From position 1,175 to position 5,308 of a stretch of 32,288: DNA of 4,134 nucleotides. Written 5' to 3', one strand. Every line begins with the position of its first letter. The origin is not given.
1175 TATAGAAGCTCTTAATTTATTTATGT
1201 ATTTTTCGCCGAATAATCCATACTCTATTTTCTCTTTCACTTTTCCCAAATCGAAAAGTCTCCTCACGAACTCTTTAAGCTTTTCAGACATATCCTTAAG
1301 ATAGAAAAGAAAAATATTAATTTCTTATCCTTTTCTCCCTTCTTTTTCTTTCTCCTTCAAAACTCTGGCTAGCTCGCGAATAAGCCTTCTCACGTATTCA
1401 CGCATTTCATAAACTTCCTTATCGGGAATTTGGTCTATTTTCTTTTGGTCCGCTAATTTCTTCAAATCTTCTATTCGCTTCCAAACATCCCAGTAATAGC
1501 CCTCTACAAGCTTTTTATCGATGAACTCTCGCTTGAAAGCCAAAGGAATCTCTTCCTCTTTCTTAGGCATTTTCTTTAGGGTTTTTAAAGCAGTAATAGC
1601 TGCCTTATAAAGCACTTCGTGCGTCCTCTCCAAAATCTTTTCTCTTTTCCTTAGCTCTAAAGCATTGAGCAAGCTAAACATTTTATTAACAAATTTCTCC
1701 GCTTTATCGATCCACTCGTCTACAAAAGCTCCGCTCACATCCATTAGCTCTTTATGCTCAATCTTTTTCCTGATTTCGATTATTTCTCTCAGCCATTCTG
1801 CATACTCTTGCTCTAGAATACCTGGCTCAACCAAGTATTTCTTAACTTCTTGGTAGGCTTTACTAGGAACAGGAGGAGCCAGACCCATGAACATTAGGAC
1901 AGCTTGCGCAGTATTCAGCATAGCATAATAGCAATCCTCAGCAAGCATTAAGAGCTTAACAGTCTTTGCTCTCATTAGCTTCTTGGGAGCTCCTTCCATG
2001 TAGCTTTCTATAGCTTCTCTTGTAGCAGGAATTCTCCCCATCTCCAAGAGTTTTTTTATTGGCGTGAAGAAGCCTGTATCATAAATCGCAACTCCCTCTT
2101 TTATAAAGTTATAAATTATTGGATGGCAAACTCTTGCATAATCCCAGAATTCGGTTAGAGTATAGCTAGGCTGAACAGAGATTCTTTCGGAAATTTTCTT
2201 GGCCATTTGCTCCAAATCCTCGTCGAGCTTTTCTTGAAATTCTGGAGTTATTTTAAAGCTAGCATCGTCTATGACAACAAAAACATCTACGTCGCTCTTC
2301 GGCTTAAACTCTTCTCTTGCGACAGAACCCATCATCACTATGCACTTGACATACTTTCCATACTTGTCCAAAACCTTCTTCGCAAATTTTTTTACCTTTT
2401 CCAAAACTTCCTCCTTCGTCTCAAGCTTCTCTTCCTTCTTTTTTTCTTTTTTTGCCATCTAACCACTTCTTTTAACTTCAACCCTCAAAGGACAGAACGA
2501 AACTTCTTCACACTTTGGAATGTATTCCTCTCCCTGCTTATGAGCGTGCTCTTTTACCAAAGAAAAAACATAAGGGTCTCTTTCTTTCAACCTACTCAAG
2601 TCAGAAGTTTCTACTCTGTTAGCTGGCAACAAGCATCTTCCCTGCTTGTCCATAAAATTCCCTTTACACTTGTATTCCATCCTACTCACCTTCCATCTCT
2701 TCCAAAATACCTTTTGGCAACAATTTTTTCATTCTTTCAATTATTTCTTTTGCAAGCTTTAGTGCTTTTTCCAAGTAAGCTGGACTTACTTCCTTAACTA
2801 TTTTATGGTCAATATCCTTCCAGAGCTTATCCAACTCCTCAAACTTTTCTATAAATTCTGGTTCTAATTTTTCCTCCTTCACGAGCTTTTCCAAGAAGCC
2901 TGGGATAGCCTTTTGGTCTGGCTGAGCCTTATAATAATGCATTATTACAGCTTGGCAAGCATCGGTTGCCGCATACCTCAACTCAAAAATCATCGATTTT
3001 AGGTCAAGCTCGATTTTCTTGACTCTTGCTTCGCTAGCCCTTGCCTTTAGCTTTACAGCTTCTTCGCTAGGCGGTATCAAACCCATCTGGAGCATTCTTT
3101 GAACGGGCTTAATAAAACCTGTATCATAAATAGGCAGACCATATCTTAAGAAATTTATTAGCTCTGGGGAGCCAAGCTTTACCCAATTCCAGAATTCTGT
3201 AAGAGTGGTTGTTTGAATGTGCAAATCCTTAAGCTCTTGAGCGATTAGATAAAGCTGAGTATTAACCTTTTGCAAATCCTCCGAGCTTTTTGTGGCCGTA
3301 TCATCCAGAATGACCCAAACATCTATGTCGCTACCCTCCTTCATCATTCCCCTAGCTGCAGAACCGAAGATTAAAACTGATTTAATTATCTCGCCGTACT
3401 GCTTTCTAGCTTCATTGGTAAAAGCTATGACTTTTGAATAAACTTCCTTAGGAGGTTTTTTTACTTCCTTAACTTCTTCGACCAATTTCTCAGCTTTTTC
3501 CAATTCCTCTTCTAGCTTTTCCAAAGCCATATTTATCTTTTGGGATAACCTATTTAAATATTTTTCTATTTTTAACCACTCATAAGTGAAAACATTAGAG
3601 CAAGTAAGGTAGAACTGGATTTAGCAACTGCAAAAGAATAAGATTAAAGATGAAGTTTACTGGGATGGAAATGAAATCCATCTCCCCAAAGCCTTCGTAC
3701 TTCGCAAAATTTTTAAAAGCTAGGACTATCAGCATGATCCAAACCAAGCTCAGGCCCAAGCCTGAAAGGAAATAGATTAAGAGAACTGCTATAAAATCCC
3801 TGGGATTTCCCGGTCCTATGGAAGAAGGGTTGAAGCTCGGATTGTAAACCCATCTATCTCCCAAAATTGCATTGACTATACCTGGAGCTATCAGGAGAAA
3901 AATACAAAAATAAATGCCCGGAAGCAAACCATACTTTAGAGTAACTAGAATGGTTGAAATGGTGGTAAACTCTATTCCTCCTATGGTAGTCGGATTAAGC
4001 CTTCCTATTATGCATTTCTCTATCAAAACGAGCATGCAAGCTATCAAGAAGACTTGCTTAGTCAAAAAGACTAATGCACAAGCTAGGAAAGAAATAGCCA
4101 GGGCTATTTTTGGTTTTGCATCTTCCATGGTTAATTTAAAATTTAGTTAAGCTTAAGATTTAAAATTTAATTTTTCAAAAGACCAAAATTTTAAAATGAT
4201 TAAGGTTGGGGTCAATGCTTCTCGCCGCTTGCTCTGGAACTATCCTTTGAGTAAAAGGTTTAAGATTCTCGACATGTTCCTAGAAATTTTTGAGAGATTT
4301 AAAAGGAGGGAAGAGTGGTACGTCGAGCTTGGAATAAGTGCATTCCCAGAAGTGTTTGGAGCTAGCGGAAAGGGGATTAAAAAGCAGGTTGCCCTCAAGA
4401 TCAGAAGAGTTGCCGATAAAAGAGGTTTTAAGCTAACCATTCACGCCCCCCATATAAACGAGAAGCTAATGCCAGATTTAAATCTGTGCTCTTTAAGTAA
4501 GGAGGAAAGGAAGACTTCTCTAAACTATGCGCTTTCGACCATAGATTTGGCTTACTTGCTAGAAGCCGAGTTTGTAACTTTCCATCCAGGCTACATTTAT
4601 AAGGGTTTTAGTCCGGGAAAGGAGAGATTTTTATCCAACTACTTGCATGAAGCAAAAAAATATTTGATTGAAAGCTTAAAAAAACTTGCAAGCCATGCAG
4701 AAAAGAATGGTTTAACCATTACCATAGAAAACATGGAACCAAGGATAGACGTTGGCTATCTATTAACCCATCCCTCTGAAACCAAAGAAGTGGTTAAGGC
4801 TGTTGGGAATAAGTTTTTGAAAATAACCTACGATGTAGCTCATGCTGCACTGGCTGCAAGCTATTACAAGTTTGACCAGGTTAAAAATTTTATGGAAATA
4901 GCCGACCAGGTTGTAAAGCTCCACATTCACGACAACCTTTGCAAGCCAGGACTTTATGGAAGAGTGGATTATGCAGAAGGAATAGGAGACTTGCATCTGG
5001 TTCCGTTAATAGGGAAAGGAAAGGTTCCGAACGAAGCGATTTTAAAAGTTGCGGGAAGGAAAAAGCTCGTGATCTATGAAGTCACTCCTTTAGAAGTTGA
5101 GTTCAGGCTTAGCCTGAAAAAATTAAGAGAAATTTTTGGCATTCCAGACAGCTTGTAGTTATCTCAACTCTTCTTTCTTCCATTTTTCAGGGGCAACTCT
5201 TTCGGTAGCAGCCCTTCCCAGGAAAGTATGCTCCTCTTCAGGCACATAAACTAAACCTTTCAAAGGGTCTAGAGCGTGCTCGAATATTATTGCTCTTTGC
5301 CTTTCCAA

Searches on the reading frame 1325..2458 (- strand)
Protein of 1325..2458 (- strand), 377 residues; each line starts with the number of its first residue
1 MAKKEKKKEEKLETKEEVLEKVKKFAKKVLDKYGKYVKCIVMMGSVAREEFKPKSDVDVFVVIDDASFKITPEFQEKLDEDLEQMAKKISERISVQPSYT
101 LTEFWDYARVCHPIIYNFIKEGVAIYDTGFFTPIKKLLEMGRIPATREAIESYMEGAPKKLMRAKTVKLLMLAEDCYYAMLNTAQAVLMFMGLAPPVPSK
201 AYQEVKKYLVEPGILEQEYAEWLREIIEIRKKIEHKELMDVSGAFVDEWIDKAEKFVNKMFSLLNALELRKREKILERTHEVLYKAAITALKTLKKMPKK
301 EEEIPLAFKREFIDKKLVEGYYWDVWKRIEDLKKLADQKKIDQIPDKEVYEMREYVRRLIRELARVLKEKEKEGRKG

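Call 28: search_protein_families(library=pfam, proteins=[window:1325-2458:-], max_evalue=0.001)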
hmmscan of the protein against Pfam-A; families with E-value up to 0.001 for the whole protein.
window:1325-2458:- (377 aa): 4 families
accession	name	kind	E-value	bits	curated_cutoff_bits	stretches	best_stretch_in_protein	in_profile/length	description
PF01909.29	NTP_transf_2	-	2.6e-09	37.8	21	1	22-91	1-63/93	Nucleotidyltransferase domain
PF18765.7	Polbeta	-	1.2e-07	32.2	26.9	1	27-126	4-88/93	Polymerase beta, Nucleotidyltransferase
PF22600.2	MTPAP-like_central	-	2e-06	28.4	27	1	6-91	13-89/139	Poly(A) RNA polymerase, mitochondrial-like, central palm domain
PF03445.19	DUF294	-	5.8e-06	26.7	21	1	16-92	29-97/138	Putative nucleotidyltransferase DUF294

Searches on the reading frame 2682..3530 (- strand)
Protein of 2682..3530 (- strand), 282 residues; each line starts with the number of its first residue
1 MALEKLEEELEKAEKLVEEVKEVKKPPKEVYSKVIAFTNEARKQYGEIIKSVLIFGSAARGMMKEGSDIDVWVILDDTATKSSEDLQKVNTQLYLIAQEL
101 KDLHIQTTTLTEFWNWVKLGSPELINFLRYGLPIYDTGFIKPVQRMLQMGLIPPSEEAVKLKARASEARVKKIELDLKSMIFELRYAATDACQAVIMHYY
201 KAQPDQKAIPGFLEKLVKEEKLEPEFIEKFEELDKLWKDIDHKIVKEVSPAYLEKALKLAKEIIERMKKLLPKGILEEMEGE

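Call 28: search_protein_families(library=pfam, proteins=[window:2682-3530:-], max_evalue=0.001)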
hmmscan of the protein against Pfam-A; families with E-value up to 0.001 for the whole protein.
window:2682-3530:- (282 aa): 4 families
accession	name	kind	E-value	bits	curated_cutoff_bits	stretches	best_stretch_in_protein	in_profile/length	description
PF01909.29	NTP_transf_2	-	1.4e-08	35.5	21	1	41-104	7-72/93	Nucleotidyltransferase domain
PF18765.7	Polbeta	-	6.2e-08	33.1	26.9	1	48-103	12-58/93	Polymerase beta, Nucleotidyltransferase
PF22600.2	MTPAP-like_central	-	3.4e-05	24.4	27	1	28-102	23-89/139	Poly(A) RNA polymerase, mitochondrial-like, central palm domain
PF05168.19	HEPN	-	0.00025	21.6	22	1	168-269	15-116/117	HEPN domain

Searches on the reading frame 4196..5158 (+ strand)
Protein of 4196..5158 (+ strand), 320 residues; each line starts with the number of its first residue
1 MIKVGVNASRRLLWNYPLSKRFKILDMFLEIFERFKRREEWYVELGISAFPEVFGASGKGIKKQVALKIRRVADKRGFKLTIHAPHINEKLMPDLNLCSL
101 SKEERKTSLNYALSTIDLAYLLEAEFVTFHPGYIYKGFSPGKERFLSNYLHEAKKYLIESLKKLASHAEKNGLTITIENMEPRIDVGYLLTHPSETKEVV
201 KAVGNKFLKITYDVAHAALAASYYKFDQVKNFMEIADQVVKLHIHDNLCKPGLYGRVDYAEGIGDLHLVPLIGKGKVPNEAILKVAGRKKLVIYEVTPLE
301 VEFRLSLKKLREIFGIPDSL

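Call 3: search_protein_families(library=pfam, proteins=[window:4196-5158:+], max_evalue=1)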
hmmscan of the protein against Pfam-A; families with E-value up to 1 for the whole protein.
window:4196-5158:+ (320 aa): 3 families
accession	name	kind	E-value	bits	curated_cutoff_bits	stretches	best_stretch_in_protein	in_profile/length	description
PF01261.30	AP_endonuc_2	-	2.3e-30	106.5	31.1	1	44-311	6-247/249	Xylose isomerase-like TIM barrel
PF02057.21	Glyco_hydro_59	-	0.06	13.1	27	0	5-28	9-32/294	Glycosyl hydrolase family 59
PF01406.26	tRNA-synt_1e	-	0.17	11.7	27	1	203-243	25-65/301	tRNA synthetases class I (C) catalytic domain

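Call 4: search_protein_families(library=ncbifam, proteins=[window:4196-5158:+], max_evalue=1)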
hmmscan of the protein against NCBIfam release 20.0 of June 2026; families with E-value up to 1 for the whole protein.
window:4196-5158:+ (320 aa): 12 families
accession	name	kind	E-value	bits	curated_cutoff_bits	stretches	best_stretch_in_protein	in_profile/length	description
TIGR03234.1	OH-pyruv-isom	equivalog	7.4e-09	35.3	353.45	1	152-252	116-214/254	hydroxypyruvate isomerase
NF041099.2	keto_glucon_epim_IolO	equivalog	8.7e-09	35.1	300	1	95-268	78-235/269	5-keto-L-gluconate epimerase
NF051856.1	PsicseEpim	equivalog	2.7e-07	30.7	300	1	59-261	41-227/287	D-psicose 3-epimerase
NF043033.1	OxoTetrIsom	equivalog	4.9e-07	29.8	325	1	152-218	113-179/251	2-oxo-tetronate isomerase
NF041277.1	coba_remo_CbiR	equivalog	1.9e-05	24.3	105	1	63-246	45-196/249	cobamide remodeling phosphodiesterase CbiR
NF009688.0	PRK13209.1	subfamily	5.7e-05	22.2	317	1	151-265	130-233/286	L-ribulose-5-phosphate 3-epimerase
NF007360.0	PRK09856.1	equivalog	0.00044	19.9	305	1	69-247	52-211/276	fructoselysine 3-epimerase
NF007444.0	PRK09997.1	equivalog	0.00073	19.1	465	1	153-249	118-210/258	hydroxypyruvate isomerase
NF009689.0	PRK13210.1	subfamily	0.0019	17.5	200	1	149-265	124-235/286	L-ribulose-5-phosphate 3-epimerase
TIGR00542.1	hxl6Piso_put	equivalog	0.0054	16.1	272.15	1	151-267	125-230/279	L-ribulose-5-phosphate 3-epimerase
TIGR00587.1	nfo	subfamily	0.019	14.2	129.65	1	95-242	74-208/279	deoxyribonuclease IV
NF006528.0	PRK08993.1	subfamily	0.21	11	430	1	186-217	38-69/253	2-dehydro-3-deoxy-D-gluconate 5-dehydrogenase KduD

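Call 55: search_solved_structures(query=window:4196-5158:+, max_evalue=0.001, show_alignments=5)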
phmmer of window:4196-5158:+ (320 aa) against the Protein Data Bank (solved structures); distinct sequences matched with E-value up to 0.001: 1.
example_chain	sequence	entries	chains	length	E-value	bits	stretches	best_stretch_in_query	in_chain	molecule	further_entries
3wqo_A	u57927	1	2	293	1.8e-13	53.5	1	72-249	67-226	Uncharacterized protein MJ1311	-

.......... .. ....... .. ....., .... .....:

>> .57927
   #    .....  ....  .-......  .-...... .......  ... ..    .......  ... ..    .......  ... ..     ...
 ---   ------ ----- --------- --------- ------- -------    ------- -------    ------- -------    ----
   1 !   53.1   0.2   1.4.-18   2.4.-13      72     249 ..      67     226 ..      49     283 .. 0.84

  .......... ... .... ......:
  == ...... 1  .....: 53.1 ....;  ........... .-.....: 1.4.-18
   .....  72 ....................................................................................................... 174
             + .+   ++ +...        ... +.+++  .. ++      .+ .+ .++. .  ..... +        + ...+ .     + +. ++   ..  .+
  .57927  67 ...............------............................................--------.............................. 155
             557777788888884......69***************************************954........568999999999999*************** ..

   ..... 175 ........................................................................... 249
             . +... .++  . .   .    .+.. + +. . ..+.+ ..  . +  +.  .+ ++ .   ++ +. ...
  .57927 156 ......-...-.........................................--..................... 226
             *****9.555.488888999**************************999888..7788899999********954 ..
